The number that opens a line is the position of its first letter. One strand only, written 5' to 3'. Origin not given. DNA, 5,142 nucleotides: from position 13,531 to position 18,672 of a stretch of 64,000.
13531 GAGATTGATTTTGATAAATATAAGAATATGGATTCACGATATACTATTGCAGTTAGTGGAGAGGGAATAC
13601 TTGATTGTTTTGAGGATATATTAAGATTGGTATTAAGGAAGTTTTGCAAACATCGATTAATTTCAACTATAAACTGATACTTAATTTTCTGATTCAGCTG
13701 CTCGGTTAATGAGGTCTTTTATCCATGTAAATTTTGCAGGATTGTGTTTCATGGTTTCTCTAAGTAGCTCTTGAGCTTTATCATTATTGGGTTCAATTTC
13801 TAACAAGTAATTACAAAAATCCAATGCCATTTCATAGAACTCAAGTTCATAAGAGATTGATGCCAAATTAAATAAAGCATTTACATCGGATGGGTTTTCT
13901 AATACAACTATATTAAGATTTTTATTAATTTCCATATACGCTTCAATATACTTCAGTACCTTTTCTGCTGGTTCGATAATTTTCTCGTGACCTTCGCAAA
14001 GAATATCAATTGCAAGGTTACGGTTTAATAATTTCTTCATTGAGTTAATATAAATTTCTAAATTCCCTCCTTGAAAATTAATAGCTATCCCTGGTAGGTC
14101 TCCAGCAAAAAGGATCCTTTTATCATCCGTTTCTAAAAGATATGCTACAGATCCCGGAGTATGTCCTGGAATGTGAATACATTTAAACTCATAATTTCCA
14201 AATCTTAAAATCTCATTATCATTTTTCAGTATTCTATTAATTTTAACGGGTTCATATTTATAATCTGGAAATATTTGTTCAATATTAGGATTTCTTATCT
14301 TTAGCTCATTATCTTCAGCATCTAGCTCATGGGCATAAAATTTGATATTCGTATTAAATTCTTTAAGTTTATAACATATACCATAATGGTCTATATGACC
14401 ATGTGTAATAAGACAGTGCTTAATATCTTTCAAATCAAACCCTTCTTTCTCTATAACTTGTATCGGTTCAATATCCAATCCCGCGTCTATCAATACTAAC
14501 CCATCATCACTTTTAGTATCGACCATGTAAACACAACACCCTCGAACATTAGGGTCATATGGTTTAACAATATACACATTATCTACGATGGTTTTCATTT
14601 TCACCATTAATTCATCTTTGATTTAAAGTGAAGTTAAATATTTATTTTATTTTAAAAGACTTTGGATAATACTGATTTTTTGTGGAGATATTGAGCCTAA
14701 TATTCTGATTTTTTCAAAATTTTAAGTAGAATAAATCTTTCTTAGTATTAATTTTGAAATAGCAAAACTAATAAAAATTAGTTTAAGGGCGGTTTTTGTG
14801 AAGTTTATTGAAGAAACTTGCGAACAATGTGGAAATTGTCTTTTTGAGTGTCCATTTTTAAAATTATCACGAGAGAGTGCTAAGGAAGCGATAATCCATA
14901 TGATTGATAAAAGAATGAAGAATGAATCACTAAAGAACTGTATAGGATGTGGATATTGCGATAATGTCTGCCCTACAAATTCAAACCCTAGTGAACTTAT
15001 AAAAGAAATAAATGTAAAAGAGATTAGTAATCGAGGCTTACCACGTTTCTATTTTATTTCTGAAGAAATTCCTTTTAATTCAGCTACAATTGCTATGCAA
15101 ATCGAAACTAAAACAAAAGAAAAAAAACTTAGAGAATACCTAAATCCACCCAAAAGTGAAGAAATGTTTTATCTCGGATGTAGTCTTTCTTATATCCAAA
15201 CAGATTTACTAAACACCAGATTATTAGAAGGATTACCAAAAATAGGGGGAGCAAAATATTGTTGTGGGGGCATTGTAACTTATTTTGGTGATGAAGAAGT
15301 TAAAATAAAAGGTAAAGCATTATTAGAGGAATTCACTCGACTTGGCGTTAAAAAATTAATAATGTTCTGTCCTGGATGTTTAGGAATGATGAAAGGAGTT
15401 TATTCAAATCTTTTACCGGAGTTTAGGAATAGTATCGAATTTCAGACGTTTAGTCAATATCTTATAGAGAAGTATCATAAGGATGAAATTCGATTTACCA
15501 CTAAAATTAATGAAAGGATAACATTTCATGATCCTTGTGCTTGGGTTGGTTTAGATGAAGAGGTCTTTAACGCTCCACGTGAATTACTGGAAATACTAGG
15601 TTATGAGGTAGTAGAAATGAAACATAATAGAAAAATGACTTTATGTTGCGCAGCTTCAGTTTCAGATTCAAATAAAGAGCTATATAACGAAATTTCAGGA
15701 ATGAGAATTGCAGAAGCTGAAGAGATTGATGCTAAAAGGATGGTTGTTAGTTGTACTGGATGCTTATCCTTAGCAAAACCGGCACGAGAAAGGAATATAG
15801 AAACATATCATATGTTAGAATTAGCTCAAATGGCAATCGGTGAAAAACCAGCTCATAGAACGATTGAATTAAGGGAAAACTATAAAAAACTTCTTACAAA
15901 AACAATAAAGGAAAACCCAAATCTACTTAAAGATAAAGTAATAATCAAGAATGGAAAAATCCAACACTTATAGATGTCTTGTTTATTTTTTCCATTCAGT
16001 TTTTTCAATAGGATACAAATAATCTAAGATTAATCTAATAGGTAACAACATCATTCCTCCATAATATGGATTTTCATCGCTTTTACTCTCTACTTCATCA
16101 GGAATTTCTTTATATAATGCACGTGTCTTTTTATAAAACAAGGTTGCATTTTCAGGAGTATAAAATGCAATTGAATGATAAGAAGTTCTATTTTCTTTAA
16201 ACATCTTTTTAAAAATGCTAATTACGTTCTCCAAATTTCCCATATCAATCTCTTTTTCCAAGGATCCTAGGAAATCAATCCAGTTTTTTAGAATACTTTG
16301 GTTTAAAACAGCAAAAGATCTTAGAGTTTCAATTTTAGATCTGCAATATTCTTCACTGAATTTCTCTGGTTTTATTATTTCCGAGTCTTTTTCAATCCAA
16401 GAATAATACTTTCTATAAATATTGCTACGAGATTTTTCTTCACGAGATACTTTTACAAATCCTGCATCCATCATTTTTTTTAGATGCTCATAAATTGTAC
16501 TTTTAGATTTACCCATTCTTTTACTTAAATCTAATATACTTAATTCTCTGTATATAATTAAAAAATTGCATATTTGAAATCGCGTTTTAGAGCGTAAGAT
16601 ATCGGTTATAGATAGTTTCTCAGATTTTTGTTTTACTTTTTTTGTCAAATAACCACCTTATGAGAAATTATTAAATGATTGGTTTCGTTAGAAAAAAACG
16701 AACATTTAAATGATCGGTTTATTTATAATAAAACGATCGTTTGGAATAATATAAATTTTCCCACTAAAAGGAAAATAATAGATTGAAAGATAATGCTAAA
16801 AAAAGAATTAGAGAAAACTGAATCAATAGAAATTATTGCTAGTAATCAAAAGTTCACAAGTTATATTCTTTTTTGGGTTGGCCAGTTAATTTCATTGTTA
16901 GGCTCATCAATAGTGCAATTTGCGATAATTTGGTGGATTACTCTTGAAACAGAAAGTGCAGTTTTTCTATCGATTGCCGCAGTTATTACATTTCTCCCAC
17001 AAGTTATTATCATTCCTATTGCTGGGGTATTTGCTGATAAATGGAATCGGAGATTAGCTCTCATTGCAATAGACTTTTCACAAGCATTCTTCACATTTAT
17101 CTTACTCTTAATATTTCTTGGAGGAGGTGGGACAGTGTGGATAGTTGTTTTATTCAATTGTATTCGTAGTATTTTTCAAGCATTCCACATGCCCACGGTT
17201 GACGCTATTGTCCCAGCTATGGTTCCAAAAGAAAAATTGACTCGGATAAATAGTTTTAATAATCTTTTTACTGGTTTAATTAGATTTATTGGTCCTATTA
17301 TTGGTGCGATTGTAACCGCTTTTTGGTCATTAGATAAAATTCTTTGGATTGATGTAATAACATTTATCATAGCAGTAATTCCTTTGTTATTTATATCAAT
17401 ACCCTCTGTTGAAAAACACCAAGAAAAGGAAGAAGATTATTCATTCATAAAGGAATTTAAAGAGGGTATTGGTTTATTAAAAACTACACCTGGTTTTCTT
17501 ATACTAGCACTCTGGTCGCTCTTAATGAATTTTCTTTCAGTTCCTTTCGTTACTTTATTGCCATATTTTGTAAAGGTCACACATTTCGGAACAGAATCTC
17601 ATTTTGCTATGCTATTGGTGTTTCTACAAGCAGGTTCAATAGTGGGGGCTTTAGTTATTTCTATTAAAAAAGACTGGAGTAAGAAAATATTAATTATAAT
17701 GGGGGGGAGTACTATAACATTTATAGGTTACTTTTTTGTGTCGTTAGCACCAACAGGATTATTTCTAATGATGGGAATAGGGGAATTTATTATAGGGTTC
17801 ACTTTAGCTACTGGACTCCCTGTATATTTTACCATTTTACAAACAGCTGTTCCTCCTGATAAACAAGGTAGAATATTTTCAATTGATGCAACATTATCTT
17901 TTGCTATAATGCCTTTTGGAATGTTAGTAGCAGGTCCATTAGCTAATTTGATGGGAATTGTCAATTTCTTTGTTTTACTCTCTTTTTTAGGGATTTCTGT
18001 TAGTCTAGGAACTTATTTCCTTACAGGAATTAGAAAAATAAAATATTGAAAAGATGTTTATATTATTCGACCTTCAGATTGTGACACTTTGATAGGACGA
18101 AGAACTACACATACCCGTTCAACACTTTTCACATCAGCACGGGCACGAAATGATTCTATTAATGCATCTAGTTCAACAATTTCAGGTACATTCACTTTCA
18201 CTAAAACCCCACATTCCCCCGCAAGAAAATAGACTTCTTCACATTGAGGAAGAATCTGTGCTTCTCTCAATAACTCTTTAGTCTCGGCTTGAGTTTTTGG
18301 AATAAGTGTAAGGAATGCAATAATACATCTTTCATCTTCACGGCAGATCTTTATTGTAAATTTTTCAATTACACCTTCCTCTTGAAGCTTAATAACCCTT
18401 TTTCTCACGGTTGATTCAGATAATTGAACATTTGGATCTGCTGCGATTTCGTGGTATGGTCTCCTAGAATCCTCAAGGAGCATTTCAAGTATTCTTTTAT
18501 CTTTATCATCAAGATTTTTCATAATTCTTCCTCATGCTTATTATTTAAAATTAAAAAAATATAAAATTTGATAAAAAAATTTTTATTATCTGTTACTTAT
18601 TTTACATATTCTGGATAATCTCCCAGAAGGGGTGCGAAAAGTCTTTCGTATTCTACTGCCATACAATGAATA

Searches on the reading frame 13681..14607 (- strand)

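Call 67: search_protein_families(library=pfam, proteins=[window:13681-14607:-], max_evalue=0.0001)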
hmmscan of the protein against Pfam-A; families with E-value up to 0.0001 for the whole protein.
window:13681-14607:- (308 aa): 3 families
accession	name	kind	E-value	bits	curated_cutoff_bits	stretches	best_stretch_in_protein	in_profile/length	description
PF00753.33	Lactamase_B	-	3e-18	66.9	22.7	1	23-176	5-155/196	Metallo-beta-lactamase superfamily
PF12706.13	Lactamase_B_2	-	7.7e-09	35.9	27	1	38-172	3-144/200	Beta-lactamase superfamily domain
PF14853.12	Fis1_TPR_C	-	9e-06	26.2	25.3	1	245-283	4-42/53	Fis1 C-terminal tetratricopeptide repeat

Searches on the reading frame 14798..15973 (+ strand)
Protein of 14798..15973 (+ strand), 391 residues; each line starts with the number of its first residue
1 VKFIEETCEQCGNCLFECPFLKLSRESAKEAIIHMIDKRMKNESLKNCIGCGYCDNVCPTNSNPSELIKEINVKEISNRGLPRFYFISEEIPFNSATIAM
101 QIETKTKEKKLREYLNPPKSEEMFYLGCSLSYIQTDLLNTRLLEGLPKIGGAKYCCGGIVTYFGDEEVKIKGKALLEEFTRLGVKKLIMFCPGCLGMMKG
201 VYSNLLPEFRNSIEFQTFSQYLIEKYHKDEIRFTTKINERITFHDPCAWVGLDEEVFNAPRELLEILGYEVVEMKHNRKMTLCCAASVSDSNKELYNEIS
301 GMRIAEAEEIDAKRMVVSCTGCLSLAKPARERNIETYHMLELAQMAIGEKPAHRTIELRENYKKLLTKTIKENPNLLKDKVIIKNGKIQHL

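Call 67: search_protein_families(library=pfam, proteins=[window:14798-15973:+], max_evalue=0.0001)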
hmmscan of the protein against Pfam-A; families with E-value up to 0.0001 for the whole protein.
window:14798-15973:+ (391 aa): 9 families
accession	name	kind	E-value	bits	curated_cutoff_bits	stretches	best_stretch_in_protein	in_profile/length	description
PF02754.22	CCG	-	1.7e-14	54.1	20.6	1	241-323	1-81/85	Cysteine-rich domain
PF13237.11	Fer4_10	-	9.3e-10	38.7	25.5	1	2-59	3-53/53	4Fe-4S dicluster domain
PF13183.11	Fer4_8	-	8.4e-08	33.1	27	1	7-61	4-67/68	4Fe-4S dicluster domain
PF00037.32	Fer4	-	1.4e-06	28.3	21.1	0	47-61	7-21/24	4Fe-4S binding domain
PF12797.12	Fer4_2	-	2.5e-06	27.5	24.5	0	46-60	8-22/22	4Fe-4S binding domain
PF13534.11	Fer4_17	-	3e-06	28.1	22.2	1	8-61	2-59/61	4Fe-4S dicluster domain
PF14697.11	Fer4_21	-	8.2e-06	26.3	35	1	5-60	5-53/59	4Fe-4S dicluster domain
PF13187.11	Fer4_9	-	8.2e-06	26.2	27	1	8-61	2-50/52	4Fe-4S dicluster domain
PF25160.1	LdpA_Fe-S-bd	-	1.1e-05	25.6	27.6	0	43-61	23-41/49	LdpA Fe-S cluster-binding domain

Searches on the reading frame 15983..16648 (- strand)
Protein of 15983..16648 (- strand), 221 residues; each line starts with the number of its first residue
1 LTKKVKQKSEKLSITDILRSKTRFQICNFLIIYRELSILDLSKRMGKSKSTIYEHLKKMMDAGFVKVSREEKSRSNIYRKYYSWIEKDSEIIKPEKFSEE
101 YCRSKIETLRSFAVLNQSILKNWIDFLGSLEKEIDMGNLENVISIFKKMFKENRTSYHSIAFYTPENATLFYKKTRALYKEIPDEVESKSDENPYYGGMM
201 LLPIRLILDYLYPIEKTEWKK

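Call 67: search_protein_families(library=pfam, proteins=[window:15983-16648:-], max_evalue=0.0001)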
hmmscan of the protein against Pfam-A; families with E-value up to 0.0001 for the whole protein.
window:15983-16648:- (221 aa): 4 families
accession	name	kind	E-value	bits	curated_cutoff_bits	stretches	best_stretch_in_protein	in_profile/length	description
PF01022.26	HTH_5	-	2.9e-10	40.3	22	1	20-66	1-46/47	Bacterial regulatory protein, arsR family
PF12840.13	HTH_20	-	1.2e-07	32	27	1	20-67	3-50/51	Helix-turn-helix domain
PF01978.25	TrmB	-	2e-07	31.2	25.6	1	30-79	17-59/68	Sugar-specific transcriptional regulator TrmB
PF13412.12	HTH_24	-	4.9e-06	26.5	21.9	1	35-66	17-48/48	Winged helix-turn-helix DNA-binding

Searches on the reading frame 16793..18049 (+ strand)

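Call 67: search_protein_families(library=pfam, proteins=[window:16793-18049:+], max_evalue=0.0001)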
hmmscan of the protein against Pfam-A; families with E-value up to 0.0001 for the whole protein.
window:16793-18049:+ (418 aa): 2 families
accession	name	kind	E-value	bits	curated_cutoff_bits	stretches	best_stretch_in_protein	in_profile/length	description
PF07690.21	MFS_1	-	2.9e-35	122.2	33.4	1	28-370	2-340/347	Major Facilitator Superfamily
PF05977.19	MFS_3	-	4.8e-22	78.5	27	1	24-392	12-375/524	Transmembrane secretion effector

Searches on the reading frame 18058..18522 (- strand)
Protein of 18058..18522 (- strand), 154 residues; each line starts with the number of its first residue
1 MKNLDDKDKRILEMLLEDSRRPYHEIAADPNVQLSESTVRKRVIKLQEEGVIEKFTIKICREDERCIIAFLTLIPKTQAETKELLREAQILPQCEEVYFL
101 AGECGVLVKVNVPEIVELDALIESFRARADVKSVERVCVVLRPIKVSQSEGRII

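Call 67: search_protein_families(library=pfam, proteins=[window:18058-18522:-], max_evalue=0.0001)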
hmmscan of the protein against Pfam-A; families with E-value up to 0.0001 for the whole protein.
window:18058-18522:- (154 aa): 3 families
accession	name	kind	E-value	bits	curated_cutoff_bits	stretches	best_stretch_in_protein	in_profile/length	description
PF13404.12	HTH_AsnC-type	-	3.4e-11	43.2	27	1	4-47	1-42/42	AsnC-type helix-turn-helix domain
PF13412.12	HTH_24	-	2.2e-08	34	21.9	1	4-53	1-48/48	Winged helix-turn-helix DNA-binding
PF01037.27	AsnC_trans_reg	-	4.1e-06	27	25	1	80-135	10-66/73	Lrp/AsnC ligand binding domain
